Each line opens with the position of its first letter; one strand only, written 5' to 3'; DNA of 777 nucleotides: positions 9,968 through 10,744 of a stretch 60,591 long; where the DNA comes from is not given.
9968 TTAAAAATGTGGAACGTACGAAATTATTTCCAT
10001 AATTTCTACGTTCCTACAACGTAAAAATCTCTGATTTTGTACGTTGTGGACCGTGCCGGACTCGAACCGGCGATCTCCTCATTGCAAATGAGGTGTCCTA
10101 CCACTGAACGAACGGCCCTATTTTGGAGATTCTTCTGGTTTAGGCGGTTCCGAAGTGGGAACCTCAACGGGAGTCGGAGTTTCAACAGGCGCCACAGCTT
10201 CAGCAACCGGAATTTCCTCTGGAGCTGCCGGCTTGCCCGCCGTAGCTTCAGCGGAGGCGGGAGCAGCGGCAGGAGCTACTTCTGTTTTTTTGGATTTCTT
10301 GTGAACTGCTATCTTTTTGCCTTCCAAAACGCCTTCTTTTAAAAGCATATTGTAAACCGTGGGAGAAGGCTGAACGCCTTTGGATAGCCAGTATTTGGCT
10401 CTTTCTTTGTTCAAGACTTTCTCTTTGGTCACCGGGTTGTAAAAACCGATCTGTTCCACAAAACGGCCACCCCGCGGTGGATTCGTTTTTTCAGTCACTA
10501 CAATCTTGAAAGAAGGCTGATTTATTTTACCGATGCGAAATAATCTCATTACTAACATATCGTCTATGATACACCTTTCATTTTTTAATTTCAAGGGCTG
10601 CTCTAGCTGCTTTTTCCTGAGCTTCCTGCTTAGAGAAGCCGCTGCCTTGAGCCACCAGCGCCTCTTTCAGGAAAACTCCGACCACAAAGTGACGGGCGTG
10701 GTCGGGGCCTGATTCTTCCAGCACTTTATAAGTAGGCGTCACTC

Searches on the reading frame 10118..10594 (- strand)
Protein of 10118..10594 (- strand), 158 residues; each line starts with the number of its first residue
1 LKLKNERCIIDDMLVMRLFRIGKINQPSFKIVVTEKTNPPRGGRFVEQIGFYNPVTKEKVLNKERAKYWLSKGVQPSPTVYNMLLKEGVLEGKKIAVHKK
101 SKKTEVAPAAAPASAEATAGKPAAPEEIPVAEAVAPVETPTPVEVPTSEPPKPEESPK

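Call 8: search_protein_families(library=pfam, proteins=[window:10118-10594:-])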
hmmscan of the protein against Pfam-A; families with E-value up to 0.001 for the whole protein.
window:10118-10594:- (158 aa): 1 family
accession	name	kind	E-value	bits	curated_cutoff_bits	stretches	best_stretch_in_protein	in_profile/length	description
PF00886.24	Ribosomal_S16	-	1.5e-18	66.9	27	1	20-77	1-62/62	Ribosomal protein S16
